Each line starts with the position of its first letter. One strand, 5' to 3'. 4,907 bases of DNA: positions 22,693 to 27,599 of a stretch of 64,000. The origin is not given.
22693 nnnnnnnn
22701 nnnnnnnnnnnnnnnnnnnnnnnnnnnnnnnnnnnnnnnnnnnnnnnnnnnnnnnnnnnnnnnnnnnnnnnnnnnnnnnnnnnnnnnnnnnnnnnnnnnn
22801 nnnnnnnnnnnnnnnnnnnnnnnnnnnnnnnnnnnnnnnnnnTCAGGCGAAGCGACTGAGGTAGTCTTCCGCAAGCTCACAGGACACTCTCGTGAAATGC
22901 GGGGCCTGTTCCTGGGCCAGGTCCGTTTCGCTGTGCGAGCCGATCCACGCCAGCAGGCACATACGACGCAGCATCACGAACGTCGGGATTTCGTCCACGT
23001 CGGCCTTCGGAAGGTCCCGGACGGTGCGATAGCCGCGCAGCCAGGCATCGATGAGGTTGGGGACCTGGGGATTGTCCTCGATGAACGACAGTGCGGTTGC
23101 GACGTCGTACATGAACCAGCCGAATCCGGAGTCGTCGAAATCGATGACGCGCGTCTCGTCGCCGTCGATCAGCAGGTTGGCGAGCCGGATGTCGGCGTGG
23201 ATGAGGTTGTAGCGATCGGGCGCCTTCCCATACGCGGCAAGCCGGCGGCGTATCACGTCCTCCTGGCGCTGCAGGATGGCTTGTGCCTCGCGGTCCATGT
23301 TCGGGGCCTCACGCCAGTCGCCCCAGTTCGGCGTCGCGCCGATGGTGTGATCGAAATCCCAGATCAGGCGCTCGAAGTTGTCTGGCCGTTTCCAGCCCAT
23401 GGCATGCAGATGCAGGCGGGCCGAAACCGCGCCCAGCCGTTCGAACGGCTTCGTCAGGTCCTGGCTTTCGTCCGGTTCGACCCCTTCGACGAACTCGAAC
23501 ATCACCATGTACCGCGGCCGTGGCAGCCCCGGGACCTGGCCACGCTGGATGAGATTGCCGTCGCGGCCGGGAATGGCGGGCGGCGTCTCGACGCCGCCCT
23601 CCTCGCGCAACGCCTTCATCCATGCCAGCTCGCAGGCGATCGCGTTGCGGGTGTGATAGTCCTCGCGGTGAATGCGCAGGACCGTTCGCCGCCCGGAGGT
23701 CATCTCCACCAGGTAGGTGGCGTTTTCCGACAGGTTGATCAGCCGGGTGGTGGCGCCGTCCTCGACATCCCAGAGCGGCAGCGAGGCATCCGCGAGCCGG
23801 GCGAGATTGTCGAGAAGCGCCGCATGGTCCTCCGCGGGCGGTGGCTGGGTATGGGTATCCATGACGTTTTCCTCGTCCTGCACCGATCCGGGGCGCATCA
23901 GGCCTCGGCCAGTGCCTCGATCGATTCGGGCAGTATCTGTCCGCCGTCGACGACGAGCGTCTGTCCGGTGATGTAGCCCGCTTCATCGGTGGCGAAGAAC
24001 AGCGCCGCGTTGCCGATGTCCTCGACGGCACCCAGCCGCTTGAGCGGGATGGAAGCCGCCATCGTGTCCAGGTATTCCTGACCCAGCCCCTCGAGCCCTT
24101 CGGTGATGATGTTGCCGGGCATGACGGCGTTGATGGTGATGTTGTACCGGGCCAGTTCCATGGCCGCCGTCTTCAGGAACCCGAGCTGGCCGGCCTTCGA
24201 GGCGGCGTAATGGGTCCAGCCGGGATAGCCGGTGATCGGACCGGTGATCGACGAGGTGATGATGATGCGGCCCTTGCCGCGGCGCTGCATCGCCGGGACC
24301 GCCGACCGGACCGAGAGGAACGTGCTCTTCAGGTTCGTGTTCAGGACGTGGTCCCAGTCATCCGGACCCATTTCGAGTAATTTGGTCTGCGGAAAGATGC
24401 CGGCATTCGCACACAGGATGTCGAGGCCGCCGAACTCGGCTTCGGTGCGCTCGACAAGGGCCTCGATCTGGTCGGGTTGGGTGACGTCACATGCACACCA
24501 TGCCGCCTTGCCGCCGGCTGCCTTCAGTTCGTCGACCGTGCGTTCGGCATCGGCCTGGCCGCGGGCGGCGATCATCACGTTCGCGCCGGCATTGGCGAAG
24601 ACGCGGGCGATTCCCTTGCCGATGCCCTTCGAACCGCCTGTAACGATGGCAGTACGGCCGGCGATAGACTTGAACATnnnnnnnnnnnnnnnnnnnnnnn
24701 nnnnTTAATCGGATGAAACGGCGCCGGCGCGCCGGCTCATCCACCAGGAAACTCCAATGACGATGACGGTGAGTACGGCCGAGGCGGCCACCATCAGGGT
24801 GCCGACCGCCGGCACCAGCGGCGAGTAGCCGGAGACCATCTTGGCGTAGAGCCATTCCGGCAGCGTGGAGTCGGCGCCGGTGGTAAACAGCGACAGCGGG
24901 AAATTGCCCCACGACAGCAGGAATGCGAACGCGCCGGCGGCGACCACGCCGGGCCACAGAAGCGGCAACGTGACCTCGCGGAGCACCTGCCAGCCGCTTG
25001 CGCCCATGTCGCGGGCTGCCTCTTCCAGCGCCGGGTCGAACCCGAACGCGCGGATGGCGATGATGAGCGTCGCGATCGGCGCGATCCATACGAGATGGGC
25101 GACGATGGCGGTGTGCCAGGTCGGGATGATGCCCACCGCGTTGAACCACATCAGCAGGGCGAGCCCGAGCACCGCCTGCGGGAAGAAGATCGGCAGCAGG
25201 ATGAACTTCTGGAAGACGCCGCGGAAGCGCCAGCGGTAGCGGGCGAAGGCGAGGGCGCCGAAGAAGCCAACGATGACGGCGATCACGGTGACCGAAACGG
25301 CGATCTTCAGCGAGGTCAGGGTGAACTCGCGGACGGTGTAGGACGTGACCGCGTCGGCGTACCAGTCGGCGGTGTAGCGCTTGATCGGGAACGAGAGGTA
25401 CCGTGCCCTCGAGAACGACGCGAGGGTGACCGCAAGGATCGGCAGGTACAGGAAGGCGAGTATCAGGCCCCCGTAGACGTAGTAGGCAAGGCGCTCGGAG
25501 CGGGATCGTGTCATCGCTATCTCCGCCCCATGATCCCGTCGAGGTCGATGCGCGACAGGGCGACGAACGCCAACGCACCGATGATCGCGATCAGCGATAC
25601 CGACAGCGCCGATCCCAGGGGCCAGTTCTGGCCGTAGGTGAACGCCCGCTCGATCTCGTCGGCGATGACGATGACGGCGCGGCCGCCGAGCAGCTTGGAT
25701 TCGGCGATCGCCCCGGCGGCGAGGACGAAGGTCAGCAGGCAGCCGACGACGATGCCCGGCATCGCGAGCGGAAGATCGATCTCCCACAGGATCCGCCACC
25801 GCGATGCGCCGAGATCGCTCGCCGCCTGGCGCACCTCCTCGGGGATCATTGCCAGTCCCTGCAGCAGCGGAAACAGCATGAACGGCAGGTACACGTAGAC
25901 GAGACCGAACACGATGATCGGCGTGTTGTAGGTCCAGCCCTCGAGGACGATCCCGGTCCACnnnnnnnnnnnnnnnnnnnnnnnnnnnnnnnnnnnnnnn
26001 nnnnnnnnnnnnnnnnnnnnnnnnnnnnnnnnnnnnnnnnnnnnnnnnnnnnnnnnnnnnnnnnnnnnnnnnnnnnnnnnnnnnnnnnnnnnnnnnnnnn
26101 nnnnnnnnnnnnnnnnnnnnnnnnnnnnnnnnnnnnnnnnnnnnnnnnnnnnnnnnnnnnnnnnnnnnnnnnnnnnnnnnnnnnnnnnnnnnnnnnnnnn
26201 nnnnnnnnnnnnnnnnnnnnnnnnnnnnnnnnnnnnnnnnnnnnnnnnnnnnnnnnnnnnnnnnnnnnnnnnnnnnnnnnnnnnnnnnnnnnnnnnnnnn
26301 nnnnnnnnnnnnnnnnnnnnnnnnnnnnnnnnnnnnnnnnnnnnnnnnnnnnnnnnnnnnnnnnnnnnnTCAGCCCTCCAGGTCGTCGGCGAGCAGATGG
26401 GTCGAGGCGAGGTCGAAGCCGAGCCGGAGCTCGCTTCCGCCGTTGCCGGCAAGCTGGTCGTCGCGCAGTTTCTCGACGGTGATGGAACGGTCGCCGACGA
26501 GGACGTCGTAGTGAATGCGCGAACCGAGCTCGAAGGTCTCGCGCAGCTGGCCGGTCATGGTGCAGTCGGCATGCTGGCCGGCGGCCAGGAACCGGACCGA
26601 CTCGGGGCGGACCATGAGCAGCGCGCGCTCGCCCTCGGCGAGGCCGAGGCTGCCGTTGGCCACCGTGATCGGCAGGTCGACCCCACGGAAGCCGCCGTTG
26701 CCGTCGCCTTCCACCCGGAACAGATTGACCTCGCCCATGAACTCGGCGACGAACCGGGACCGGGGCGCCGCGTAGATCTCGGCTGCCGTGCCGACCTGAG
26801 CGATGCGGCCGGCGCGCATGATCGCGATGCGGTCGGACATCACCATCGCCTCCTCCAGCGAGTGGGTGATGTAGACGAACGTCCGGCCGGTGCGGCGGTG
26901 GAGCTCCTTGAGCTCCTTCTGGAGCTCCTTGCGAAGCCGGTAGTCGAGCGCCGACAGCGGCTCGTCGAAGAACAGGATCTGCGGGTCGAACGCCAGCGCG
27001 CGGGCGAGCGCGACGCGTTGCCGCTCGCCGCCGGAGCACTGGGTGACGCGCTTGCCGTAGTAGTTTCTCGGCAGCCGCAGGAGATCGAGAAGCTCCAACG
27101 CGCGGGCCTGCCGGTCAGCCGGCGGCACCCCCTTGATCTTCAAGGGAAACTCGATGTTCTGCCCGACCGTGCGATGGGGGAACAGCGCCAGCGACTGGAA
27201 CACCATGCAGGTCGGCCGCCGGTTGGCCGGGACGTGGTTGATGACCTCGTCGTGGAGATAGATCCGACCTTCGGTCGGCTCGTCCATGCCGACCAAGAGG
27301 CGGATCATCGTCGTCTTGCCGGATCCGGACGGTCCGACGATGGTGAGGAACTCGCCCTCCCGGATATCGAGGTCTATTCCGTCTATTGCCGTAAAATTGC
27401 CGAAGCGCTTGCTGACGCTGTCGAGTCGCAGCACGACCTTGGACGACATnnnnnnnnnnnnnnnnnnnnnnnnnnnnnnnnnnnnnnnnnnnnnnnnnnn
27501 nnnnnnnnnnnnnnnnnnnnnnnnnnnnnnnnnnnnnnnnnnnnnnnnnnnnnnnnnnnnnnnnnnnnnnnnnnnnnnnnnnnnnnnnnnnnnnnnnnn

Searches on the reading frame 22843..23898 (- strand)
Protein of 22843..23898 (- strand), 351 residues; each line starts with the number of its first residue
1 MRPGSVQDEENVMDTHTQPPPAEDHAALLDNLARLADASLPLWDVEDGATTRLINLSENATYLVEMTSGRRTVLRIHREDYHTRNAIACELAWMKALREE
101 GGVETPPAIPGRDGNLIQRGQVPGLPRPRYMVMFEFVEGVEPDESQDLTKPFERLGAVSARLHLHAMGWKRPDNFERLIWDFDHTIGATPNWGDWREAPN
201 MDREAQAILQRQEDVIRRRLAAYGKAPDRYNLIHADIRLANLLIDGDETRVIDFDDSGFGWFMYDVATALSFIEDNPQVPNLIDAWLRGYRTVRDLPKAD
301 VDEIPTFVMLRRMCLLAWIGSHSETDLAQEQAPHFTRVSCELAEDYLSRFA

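Call 33: search_protein_families(library=pfam, proteins=[window:22843-23898:-], max_evalue=0.00001)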
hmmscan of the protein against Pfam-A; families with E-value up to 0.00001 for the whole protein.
window:22843-23898:- (351 aa): 1 family
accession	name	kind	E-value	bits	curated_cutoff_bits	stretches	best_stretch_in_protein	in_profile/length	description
PF01636.29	APH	-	1.4e-28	100.7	23.2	1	57-295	9-232/239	Phosphotransferase enzyme family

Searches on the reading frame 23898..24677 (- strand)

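Call 33: search_protein_families(library=pfam, proteins=[window:23898-24677:-], max_evalue=0.00001)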
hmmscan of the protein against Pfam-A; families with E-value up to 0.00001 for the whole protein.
window:23898-24677:- (259 aa): 3 families
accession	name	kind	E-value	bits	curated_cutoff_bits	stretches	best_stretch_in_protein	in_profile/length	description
PF13561.12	adh_short_C2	-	1.1e-65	222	27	1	17-246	6-234/236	Enoyl-(Acyl carrier protein) reductase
PF00106.31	adh_short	-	2.1e-57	194.2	26.6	1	9-198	2-190/195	short chain dehydrogenase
PF08659.16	KR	-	8.8e-19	68.6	22.6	1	9-163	2-155/180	KR domain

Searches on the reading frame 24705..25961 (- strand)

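Call 58: search_protein_families(library=pfam, proteins=[window:24705-25961:-], max_evalue=0.0001)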
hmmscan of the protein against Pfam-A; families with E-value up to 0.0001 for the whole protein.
window:24705-25961:- (418 aa): 1 family
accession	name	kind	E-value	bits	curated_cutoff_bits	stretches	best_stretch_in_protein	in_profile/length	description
PF00528.27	BPD_transp_1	-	2.1e-12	47.6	26.4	1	230-404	3-174/184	Binding-protein-dependent transport system inner membrane component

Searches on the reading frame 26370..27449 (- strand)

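Call 33: search_protein_families(library=pfam, proteins=[window:26370-27449:-], max_evalue=0.00001)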
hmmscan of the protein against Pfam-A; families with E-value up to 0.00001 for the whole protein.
window:26370-27449:- (359 aa): 2 families
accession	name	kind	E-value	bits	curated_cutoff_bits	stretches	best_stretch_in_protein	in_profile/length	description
PF00005.33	ABC_tran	-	1e-30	107.5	25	1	23-165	2-136/137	ABC transporter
PF13304.12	AAA_21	-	9.4e-09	36.2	27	0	144-199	243-301/304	AAA domain, putative AbiEii toxin, Type IV TA system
